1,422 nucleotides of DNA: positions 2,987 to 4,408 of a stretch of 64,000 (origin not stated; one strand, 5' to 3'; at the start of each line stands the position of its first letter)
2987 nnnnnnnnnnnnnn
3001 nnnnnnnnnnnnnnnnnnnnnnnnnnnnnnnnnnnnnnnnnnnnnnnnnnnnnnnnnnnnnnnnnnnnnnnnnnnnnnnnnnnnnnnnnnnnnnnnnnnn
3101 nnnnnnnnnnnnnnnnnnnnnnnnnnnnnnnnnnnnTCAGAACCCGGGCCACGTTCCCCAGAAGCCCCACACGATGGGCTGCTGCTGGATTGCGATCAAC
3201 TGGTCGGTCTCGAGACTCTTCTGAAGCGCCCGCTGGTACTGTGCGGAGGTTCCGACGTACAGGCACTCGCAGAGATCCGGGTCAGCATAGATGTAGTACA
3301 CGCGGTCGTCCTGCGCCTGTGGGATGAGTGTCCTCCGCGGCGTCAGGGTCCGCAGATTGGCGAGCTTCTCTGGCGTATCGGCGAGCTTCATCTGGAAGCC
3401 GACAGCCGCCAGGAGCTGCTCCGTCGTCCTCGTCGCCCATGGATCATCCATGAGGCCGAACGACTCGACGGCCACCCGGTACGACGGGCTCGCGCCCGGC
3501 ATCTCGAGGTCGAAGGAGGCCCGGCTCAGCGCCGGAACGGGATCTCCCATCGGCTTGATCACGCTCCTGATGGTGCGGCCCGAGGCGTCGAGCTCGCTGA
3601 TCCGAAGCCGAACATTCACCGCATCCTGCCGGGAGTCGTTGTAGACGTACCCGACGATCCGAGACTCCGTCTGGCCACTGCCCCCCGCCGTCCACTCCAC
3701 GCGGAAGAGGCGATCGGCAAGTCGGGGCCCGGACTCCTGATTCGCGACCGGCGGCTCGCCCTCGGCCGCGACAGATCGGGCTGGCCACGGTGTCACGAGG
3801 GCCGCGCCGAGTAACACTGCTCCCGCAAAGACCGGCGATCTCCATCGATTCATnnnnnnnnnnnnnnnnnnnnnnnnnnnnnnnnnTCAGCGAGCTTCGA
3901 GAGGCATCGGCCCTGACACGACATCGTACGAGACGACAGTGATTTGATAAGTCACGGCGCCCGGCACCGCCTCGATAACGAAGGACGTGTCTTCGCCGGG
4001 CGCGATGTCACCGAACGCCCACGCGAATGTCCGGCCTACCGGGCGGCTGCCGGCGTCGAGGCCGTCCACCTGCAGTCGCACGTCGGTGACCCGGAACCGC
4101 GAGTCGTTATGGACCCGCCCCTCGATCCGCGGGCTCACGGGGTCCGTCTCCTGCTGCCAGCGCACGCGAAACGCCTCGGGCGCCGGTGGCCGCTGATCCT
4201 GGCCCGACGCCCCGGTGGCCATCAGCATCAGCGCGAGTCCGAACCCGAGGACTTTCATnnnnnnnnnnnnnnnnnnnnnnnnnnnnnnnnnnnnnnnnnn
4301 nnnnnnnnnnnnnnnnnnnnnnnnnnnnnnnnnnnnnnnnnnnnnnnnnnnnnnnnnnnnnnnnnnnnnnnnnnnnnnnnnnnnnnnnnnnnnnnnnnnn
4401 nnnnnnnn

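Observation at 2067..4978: Six-gene minus-strand cluster of unknown function: DksA/TraR zinc finger, three paralogous secreted-module proteins, CheY-like receiver, membrane protein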

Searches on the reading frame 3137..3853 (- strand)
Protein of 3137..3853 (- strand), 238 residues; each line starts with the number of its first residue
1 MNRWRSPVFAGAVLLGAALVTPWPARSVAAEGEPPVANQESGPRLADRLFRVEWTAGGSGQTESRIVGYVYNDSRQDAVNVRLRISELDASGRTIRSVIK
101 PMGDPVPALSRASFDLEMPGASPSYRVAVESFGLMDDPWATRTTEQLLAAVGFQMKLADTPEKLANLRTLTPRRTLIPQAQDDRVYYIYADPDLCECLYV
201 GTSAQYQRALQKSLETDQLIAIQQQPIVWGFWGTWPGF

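Call 3: search_protein_families(library=pfam, proteins=[window:3137-3853:-], max_evalue=0.1)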
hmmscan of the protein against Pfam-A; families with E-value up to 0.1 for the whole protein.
window:3137-3853:- (238 aa): 0 families

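Call 4: search_protein_families(library=ncbifam, proteins=[window:3137-3853:-], max_evalue=0.1)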
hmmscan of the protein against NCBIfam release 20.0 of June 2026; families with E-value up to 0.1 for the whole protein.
window:3137-3853:- (238 aa): 1 family
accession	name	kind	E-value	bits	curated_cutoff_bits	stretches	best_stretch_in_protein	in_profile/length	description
NF038353.1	FxLYD_dom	domain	0.031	14.2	23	1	63-116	3-55/71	FxLYD domain-containing protein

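Call 9: find_homologous_proteins(query=window:3137-3853:-)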
Query window:3137-3853:- (238 aa): 147 proteins with E <= 0.001 among 2215 candidates; the best 120 are listed.
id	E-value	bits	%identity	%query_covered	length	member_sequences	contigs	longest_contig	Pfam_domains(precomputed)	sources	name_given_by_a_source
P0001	1.9e-154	530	99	100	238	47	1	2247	-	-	-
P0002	3.1e-147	507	94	100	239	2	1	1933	-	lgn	-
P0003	1.4e-146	505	94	100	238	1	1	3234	-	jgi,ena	-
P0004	1.0e-145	502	93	100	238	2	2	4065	-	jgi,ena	-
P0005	2.0e-144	498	92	100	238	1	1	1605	-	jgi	jgi:hypothetical protein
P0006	5.6e-142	490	92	100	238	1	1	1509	-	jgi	-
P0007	9.5e-141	486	92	100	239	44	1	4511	-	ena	-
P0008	3.5e-135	467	92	98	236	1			-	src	-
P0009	4.2e-130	451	88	100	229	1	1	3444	-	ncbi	-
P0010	1.5e-109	383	73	100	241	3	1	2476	-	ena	-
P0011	4.4e-108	379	89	79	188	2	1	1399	-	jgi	jgi:hypothetical protein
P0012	7.1e-107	375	70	100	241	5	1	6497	-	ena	-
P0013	1.4e-105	370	69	100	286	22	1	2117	-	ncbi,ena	-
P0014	9.5e-105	368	69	100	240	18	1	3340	-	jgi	jgi:hypothetical protein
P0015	2.1e-104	367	68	100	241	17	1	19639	-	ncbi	-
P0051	2.9e-80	288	57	100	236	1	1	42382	-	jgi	jgi:hypothetical protein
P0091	4.5e-69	251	53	97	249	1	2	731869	-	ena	-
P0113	9.9e-61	224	54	81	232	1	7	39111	-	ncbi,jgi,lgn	ncbi:MAG TPA: hypothetical protein VID28_20150 [Methylomirabilota bacterium]|jgi:hypothetical protei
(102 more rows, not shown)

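Call 12: find_related_loci(query=A1, collection=genome_contigs, flank=6000)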
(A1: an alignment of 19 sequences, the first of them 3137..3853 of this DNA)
Query A1 (238 aa) in genome_contigs; peptide patterns used: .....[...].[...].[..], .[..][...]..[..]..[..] (x = any residue, [..] = any of these).
54 stretches matched a pattern; 27 encode a relative of the query (tblastn E <= 1e-3); 27 distinct loci.
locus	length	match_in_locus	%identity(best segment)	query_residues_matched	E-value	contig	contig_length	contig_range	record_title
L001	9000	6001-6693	65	1-238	9e-102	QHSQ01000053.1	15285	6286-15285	MAG: Candidatus Rokuibacteriota bacterium isolate AR27 14_0903_09_40cm_scaffold_1890_curated, whole genome shotgun seque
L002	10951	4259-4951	54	8-235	4e-75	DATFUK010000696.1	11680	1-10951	MAG TPA_asm: Candidatus Methylomirabilota bacterium isolate SMAG_U9435 k141_946697, whole genome shotgun sequence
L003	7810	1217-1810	56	47-238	1e-66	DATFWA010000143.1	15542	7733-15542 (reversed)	MAG TPA_asm: Candidatus Methylomirabilota bacterium isolate SMAG_U9478 k141_13015110, whole genome shotgun sequence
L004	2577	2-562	54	55-236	4e-62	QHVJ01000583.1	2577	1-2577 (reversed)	MAG: Acidobacteria bacterium isolate AA35 14_1009_16_40cm_scaffold_213082_curated, whole genome shotgun sequence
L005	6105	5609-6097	50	22-179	2e-42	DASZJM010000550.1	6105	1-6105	MAG TPA_asm: Candidatus Methylomirabilota bacterium isolate SMAG_U6629 k141_4018515, whole genome shotgun sequence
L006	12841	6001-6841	53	140-238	2e-28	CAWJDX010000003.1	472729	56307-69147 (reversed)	MAG: uncultured Candidatus Rokubacteria bacterium isolate MFD06298.bin.2.137 genome assembly, contig: contig_12848, whol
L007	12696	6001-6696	52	141-235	3e-26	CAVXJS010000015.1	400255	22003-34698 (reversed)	MAG: uncultured Candidatus Rokubacteria bacterium isolate MFD05567.bin.2.266 genome assembly, contig: contig_55419, whol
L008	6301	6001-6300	54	5-102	2e-24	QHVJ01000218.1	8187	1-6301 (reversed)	MAG: Acidobacteria bacterium isolate AA35 14_1009_16_40cm_scaffold_29647_curated, whole genome shotgun sequence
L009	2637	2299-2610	52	141-238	2e-24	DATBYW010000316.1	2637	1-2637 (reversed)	MAG TPA_asm: Candidatus Dormiibacterota bacterium isolate SMAG_U7603 k141_777279, whole genome shotgun sequence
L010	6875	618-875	55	141-223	6e-24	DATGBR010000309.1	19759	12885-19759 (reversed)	MAG TPA_asm: Candidatus Methylomirabilota bacterium isolate SMAG_U9627 k141_277205, whole genome shotgun sequence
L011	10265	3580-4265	44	121-238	3e-23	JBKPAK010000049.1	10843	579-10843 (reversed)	MAG: Candidatus Methylomirabilota bacterium isolate GB_HAYS_MAG_00007 GB_HAYS_000000843287, whole genome shotgun sequenc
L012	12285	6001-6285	42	145-233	3e-18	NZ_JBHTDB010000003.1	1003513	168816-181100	Chelatococcus sp. GCM10030263 strain CPCC 101691 soapdenovo_K_105_3, whole genome shotgun sequence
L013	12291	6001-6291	41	145-236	2e-17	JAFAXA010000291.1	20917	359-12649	MAG: Acetobacteraceae bacterium isolate CP_BM_RX_76 BM_RX_k147_8632840, whole genome shotgun sequence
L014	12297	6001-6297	37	141-233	5e-17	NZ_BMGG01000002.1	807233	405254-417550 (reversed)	Chelatococcus reniformis strain CGMCC 1.12919 sequence02, whole genome shotgun sequence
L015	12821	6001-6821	51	145-238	9e-17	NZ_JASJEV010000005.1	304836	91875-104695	Chelatococcus albus strain SYSU G07232 NODE_5_length_304836_cov_313.304234, whole genome shotgun sequence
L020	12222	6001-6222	42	145-220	6e-13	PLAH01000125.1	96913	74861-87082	MAG: Gammaproteobacteria bacterium isolate bog_1204 73.20111000_S2M.32_contig_524, whole genome shotgun sequence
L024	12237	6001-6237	36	145-220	4e-12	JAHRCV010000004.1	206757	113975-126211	Rhizobiales bacterium TNE-4 contig00004, whole genome shotgun sequence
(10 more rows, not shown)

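Call 14: find_encoding_contigs(protein=P0091, flank=8000, max_places=2)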
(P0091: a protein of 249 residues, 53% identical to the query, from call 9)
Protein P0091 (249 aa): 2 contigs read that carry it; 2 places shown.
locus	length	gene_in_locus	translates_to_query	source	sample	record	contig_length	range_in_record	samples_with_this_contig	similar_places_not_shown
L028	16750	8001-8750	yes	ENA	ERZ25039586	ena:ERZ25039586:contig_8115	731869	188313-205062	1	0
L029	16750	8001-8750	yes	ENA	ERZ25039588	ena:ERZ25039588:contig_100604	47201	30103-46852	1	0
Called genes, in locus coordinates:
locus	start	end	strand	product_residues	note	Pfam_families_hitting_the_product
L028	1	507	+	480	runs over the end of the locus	PF00496:SBP_bac_5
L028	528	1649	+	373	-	PF02746:MR_MLE_N, PF13378:MR_MLE_C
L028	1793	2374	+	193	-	-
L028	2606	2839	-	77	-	-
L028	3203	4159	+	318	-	PF04199:Cyclase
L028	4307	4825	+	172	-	-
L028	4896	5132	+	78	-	PF03994:DUF350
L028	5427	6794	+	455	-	PF08448:PAS_4, PF00512:HisKA (weak), PF02518:HATPase_c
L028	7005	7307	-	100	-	-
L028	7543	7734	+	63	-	-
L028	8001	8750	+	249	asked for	-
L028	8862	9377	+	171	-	-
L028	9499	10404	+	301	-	PF07485:DUF1529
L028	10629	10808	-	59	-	-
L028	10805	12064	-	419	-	PF02321:OEP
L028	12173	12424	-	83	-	PF00873:ACR_tran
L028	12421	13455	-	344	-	PF00873:ACR_tran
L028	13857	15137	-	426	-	PF00873:ACR_tran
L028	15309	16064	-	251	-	PF00873:ACR_tran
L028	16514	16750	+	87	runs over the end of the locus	-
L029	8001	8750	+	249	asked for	-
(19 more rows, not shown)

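Call 15: find_encoding_contigs(protein=P0051, flank=8000, max_places=2)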
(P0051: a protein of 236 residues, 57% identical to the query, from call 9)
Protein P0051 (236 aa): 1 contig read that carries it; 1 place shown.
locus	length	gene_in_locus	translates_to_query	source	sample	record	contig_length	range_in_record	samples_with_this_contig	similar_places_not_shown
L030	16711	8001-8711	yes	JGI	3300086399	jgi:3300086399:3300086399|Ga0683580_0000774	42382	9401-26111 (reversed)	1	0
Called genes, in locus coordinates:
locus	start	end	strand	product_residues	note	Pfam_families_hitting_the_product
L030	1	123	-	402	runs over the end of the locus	PF02515:CoA_transf_3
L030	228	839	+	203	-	PF01965:DJ-1_PfpI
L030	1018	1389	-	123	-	-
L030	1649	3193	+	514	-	PF02310:B12-binding, PF04055:Radical_SAM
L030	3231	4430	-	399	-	PF02417:Chromate_transp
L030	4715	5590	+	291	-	PF04240:Caroten_synth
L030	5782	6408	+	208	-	PF11946:DUF3463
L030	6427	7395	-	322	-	PF09335:VTT_dom, PF00581:Rhodanese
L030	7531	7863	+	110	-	PF03795:YCII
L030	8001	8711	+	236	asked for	-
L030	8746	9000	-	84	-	-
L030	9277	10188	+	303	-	PF07485:DUF1529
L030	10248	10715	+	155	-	PF12973:Cupin_7 (weak), PF01050:MannoseP_isomer (weak), PF02311:AraC_binding (weak), PF07883:Cupin_2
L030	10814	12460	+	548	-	PF00743:FMO-like, PF01266:DAO (faint), PF07992:Pyr_redox_2, PF13450:NAD_binding_8, PF13738:Pyr_redox_3, PF13434:Lys_Orn_oxgnase (weak)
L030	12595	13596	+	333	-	PF03480:DctP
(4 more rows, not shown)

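Call 16: find_encoding_contigs(protein=P0113, flank=8000, max_places=2)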
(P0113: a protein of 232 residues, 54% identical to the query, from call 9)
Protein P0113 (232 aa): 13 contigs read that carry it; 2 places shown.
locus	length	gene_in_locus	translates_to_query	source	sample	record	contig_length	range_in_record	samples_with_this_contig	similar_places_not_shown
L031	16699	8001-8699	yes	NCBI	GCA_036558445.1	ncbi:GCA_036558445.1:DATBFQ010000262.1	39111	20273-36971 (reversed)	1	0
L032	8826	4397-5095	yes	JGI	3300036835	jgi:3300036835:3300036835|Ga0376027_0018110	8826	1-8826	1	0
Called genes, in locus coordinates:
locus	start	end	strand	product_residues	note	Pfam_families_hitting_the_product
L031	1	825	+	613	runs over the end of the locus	PF22807:TrAA12, PF07995:GSDH (weak), PF00034:Cytochrom_C, PF13442:Cytochrome_CBB3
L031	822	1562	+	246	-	PF00106:adh_short, PF08659:KR, PF23441:SDR, PF01370:Epimerase, PF13561:adh_short_C2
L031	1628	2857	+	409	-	PF13506:Glyco_transf_21, PF00535:Glycos_transf_2, PF13641:Glyco_tranf_2_3, PF13632:Glyco_trans_2_3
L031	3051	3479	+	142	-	-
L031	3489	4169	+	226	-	-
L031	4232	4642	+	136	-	-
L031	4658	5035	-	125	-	PF01258:zf-dskA_traR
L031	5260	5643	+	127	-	-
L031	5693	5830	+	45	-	-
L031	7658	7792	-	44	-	-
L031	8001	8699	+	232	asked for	-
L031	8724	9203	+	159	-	PF06146:PsiE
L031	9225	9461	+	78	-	-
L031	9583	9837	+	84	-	-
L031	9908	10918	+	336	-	PF09335:VTT_dom, PF00581:Rhodanese (weak)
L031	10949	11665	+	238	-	PF00005:ABC_tran, PF13304:AAA_21 (faint)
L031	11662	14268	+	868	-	PF12704:MacB_PCD, PF02687:FtsX, PF12704:MacB_PCD, PF02687:FtsX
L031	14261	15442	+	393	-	PF07143:AttH, PF17186:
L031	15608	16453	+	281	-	PF08386:Abhydrolase_4 (faint), PF00561:Abhydrolase_1, PF12146:Hydrolase_4, PF12697:Abhydrolase_6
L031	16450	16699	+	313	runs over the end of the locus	PF00291:PALP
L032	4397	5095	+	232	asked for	-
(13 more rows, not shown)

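Call 40: predict_structure(alignment_id=A2)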
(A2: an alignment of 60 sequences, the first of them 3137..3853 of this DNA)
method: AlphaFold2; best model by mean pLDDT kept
length: 238 residues; sequences in the alignment: 60
mean_pLDDT: 79.1   pTM: 0.66
mean pLDDT of the five models: 79.1, 76.6, 76.5, 66.5, 56.3
residues with pLDDT >= 90: 129; 70-90: 49; 50-70: 18; < 50: 42
segments of 3 or more residues with pLDDT < 50: 1-42
pLDDT, mean of each block of 10 residues (from residue 1): 42 40 31 32 79 85 88 96 93 91 93 90 88 91 93 94 90 88 90 93 94 83 68 65
secondary structure, 60 per line:
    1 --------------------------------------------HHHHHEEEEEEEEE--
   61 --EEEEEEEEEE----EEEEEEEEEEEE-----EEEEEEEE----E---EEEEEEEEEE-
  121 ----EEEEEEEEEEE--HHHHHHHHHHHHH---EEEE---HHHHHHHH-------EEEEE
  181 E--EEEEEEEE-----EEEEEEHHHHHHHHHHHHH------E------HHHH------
elements in order: H45-49 E50-58 E63-72 E77-88 E94-101 E110-119 E125-135 H138-150 E154-157 H161-168 E176-181 E184-191 E197-202 H203-215 H229-232

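Call 44: fold_search(model_id=the predicted structure, library=pdb)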
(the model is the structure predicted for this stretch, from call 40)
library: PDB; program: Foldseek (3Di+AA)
matches with E <= 10: 1772; with E <= 0.001: 6
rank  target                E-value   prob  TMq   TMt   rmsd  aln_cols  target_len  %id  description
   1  1tza_A                4.5e-04  1.00  0.26  0.43  11.8       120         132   14  X-ray structure of Northeast Structural Genomics Consortium target SoR45 (released 2004-07-27)
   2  1xvs_A                6.8e-04  1.00  0.24  0.41   7.2       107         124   14  Crystal structure of apaG Protein from Vibrio cholerae (released 2004-12-14)
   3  9n9j_5                8.0e-04  1.00  0.29  0.45   4.8       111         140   14  Structure of a GRP94 folding intermediate engaged with a CCDC134- and FKBP11-bound secretory translocon (released 2025-11-19)
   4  8rjc_5                9.0e-04  1.00  0.29  0.37   4.8       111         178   14  Structure of the rabbit 80S ribosome stalled on a 2-TMD rhodopsin intermediate in complex with Sec61-TRAP, open confor (released 2024-01-24)
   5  8btk_TA               9.0e-04  1.00  0.24  0.32  18.9       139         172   14  Structure of the TRAP complex with the Sec translocon and a translating ribosome (released 2023-05-24)
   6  5cl2_B                9.0e-04  0.96  0.24  0.23  20.0       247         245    9  Crystal structure of Spo0M, sporulation control protein, from Bacillus subtilis. (released 2015-12-16)
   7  1tza_B                1.1e-03  1.00  0.22  0.37  11.9       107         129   13  X-ray structure of Northeast Structural Genomics Consortium target SoR45 (released 2004-07-27)
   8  1w80_A                1.1e-03  0.97  0.25  0.24  19.2       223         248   10  Crystal structure of the alpha-adaptin appendage domain, from the AP2 adaptor complex, bound to 2 peptides from Synapt (released 2004-10-27)
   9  8b5l_q                1.2e-03  1.00  0.30  0.43   3.5        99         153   12  Cryo-EM structure of ribosome-Sec61-TRAP (TRanslocon Associated Protein) translocon complex (released 2023-03-01)
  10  5t98_B                1.2e-03  1.00  0.26  0.09   5.0       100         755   15  Crystal structure of BuGH2Awt (released 2017-09-13)
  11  5t98_A                1.2e-03  1.00  0.25  0.09   6.2       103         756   13  Crystal structure of BuGH2Awt (released 2017-09-13)
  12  3o0l_B                1.4e-03  1.00  0.28  0.55   2.8        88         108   15  Crystal structure of a Pfam DUF1425 family member (Shew_1734) from Shewanella sp. pv-4 at 1.81 a resolution (released 2010-08-04)
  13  3o0l_A                1.5e-03  1.00  0.27  0.51   3.8        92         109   15  Crystal structure of a Pfam DUF1425 family member (Shew_1734) from Shewanella sp. pv-4 at 1.81 a resolution (released 2010-08-04)
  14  5t99_A                1.5e-03  1.00  0.26  0.09   5.1       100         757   15  Crystal structure of BuGH2Awt in complex with Galactoisofagomine (released 2017-09-13)
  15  8b6l_E                1.5e-03  1.00  0.24  0.36  20.5       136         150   15  Subtomogram average of the human Sec61-TRAP-OSTA-translocon (released 2022-12-07)
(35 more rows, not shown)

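Call 48: find_encoding_contigs(protein=P0007, flank=5000, max_places=2)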
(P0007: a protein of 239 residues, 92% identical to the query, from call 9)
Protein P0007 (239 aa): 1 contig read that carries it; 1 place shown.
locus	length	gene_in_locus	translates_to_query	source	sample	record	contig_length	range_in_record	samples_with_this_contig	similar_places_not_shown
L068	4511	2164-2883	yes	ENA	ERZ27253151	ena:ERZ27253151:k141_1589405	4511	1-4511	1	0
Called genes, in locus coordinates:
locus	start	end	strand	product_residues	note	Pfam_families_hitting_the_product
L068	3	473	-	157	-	?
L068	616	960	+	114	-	PF01258:zf-dskA_traR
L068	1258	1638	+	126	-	-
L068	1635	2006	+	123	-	-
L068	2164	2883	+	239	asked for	-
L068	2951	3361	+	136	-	PF00072:Response_reg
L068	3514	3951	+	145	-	-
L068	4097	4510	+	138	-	?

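Call 49: find_encoding_contigs(protein=P0004, flank=5000, max_places=2)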
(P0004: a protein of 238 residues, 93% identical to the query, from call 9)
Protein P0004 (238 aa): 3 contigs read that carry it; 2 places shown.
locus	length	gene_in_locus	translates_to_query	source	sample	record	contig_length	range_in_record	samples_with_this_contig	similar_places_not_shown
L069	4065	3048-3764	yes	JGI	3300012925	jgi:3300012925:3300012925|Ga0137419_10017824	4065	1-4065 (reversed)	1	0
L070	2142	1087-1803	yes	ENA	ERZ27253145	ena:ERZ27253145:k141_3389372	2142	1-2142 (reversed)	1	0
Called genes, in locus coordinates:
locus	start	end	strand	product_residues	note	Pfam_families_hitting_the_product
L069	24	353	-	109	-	-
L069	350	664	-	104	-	-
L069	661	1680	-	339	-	PF00248:Aldo_ket_red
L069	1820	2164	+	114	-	PF01258:zf-dskA_traR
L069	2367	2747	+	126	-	-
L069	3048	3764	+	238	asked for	-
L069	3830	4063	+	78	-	?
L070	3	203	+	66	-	?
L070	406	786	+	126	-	-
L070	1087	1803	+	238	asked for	-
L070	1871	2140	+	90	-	?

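Call 56: search_protein_families(library=pfam, proteins=[L012:4165-5733:+, L012:6504-7499:-, L014:4824-5795:-, L014:6856-7920:-, L015:4481-5770:+, L015:9251-9775:+, L024:4598-5797:-, L024:6931-8124:+, L020:5402-5890:+, L020:4133-5188:-], max_evalue=0.001)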
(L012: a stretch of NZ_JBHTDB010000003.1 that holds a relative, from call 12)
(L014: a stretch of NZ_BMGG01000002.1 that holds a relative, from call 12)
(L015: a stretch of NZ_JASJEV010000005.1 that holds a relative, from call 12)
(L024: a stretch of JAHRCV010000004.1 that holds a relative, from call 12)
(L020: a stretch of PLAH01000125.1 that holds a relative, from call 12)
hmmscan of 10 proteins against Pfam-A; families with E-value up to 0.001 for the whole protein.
L012:4165-5733:+ (522 aa): 2 families
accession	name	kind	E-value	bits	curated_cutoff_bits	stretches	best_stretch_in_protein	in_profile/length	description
PF01053.26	Cys_Met_Meta_PP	-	3.1e-100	335.8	27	1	109-518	2-380/381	Cys/Met metabolism PLP-dependent enzyme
PF00155.27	Aminotran_1_2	-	0.00058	19.6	19.7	1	187-295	65-173/361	Aminotransferase class I and II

L012:6504-7499:- (331 aa): 1 family
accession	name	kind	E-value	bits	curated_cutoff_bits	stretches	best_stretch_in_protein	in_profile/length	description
PF01794.25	Ferric_reduct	-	1.9e-12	47.8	28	1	97-208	2-120/121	Ferric reductase like transmembrane component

L014:4824-5795:- (323 aa): 0 families

L014:6856-7920:- (354 aa): 1 family
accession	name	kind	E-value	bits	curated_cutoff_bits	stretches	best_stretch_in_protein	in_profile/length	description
PF01464.25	SLT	-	4.4e-07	29.9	21.3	1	153-204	5-55/117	Transglycosylase SLT domain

L015:4481-5770:+ (429 aa): 3 families
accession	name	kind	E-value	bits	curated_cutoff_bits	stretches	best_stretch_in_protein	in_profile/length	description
PF01053.26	Cys_Met_Meta_PP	-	4.6e-102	341.9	27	1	20-424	2-380/381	Cys/Met metabolism PLP-dependent enzyme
PF00155.27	Aminotran_1_2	-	2.8e-05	23.9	19.7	1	96-243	55-221/361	Aminotransferase class I and II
PF03721.20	UDPG_MGDP_dh_N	-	0.0003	20.8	27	1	162-218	66-122/187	UDP-glucose/GDP-mannose dehydrogenase family, NAD binding domain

L015:9251-9775:+ (174 aa): 1 family
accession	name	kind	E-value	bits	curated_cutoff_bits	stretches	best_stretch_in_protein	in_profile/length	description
PF07813.17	LTXXQ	-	3.9e-16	60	24.3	1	51-147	3-98/100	LTXXQ motif family protein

L024:4598-5797:- (399 aa): 10 families
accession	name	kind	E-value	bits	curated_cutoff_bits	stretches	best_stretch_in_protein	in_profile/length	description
PF03486.20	HI0933_like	-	9.2e-69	232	50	1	5-390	2-243/244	HI0933-like protein Rossmann domain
PF22780.1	HI0933_like_1st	-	2.4e-18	66.9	27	1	193-338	2-165/165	HI0933-like protein barrel and H2TH domain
PF01266.30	DAO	-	1.4e-11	45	27.9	2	6-39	2-35/353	FAD dependent oxidoreductase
PF13450.12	NAD_binding_8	-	4.8e-07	30.4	21.9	1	8-38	1-31/68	NAD(P)-binding Rossmann-like domain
PF01494.25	FAD_binding_3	-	6.7e-07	29.3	22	1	5-41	3-39/349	FAD binding domain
PF07992.20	Pyr_redox_2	-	1.3e-06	28.5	26.1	1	5-171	2-114/291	Pyridine nucleotide-disulphide oxidoreductase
PF00890.30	FAD_binding_2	-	6.8e-06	26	20.4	1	6-53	2-48/414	FAD binding domain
PF13454.12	NAD_binding_9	-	0.00019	21.9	21.8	0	7-164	1-153/155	FAD-NAD(P)-binding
PF00070.33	Pyr_redox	-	0.0005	21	22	0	5-41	1-37/82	Pyridine nucleotide-disulphide oxidoreductase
PF01946.23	Thi4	-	0.00083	19.1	26.2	0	6-37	20-52/235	Thi4 family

L024:6931-8124:+ (397 aa): 1 family
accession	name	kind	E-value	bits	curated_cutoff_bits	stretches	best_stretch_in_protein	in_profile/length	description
PF03706.18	LPG_synthase_TM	-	2.5e-13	50.6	33.4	1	96-371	5-301/302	Lysylphosphatidylglycerol synthase TM region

L020:5402-5890:+ (162 aa): 0 families

L020:4133-5188:- (351 aa): 5 families
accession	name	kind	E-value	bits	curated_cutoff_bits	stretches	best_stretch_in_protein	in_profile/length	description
PF02826.25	2-Hacid_dh_C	-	3e-46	157.5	25.1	1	135-309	1-178/178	D-isomer specific 2-hydroxyacid dehydrogenase, NAD binding domain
PF00389.36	2-Hacid_dh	-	1.6e-11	44.5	24.6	1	65-174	36-103/134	D-isomer specific 2-hydroxyacid dehydrogenase, catalytic domain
PF03446.21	NAD_binding_2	-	1.5e-06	28.8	21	1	171-285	2-120/161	NAD binding domain of 6-phosphogluconate dehydrogenase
PF00670.27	AdoHcyase_NAD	-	5.4e-06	27.1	27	1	161-259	16-111/162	S-adenosyl-L-homocysteine hydrolase, NAD binding domain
PF07991.19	KARI_N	-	2e-05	24.7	20.6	1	166-256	2-93/165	Acetohydroxy acid isomeroreductase, NADPH-binding domain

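Call 79: search_protein_families(library=pfam, proteins=[L031:3489-4169:+, L031:4232-4642:+, L028:8862-9377:+, L028:9499-10404:+], max_evalue=0.01)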
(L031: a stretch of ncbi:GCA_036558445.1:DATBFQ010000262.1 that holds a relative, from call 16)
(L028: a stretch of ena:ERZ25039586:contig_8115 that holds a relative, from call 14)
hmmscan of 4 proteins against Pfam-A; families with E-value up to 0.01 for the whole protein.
L031:3489-4169:+ (226 aa): 0 families

L031:4232-4642:+ (136 aa): 0 families

L028:8862-9377:+ (171 aa): 1 family
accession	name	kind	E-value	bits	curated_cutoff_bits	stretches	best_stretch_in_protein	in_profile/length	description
PF03413.25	PepSY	-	0.00085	20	24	0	55-94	16-56/60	Peptidase propeptide and YPEB domain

L028:9499-10404:+ (301 aa): 1 family
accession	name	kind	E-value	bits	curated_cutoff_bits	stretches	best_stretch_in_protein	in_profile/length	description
PF07485.16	DUF1529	-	6.3e-85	281.5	25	2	34-152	2-120/121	Domain of Unknown Function (DUF1259)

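Call 82: search_protein_families(library=padloc, proteins=[window:3137-3853:-], max_evalue=0.01)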
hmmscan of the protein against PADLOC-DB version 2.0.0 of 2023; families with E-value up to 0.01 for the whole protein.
window:3137-3853:- (238 aa): 0 families

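Call 83: search_protein_families(library=phrogs, proteins=[window:3137-3853:-], max_evalue=0.01)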
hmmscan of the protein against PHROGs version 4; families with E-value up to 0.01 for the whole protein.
window:3137-3853:- (238 aa): 0 families

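Call 90: search_protein_families(library=ncbifam, proteins=[L068:1258-1638:+, L014:5917-6312:+], max_evalue=0.01)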
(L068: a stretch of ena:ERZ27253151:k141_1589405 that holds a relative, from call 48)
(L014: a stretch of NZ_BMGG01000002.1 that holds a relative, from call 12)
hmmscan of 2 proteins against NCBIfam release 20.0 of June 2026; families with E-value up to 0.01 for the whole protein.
L068:1258-1638:+ (126 aa): 0 families

L014:5917-6312:+ (132 aa): 0 families

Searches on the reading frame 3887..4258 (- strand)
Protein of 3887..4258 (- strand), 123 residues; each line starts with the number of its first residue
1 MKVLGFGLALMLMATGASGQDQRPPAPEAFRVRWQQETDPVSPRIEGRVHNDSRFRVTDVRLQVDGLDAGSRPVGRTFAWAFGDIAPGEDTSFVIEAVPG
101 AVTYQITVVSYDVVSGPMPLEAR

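Call 3: search_protein_families(library=pfam, proteins=[window:3887-4258:-], max_evalue=0.1)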
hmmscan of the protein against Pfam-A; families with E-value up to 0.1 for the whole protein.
window:3887-4258:- (123 aa): 0 families

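Call 4: search_protein_families(library=ncbifam, proteins=[window:3887-4258:-], max_evalue=0.1)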
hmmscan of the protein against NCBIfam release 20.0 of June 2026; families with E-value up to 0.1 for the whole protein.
window:3887-4258:- (123 aa): 2 families
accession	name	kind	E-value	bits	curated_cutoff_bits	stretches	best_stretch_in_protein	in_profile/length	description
NF038353.1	FxLYD_dom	domain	3.4e-07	30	23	1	43-105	4-68/71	FxLYD domain-containing protein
NF005329.0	PRK06853.2-4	equivalog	0.048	13.9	267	1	33-117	56-138/175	indolepyruvate oxidoreductase subunit beta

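Call 82: search_protein_families(library=padloc, proteins=[window:3887-4258:-], max_evalue=0.01)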
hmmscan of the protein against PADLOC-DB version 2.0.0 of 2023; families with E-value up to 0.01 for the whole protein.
window:3887-4258:- (123 aa): 0 families

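Call 83: search_protein_families(library=phrogs, proteins=[window:3887-4258:-], max_evalue=0.01)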
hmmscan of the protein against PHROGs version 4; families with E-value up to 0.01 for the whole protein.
window:3887-4258:- (123 aa): 0 families
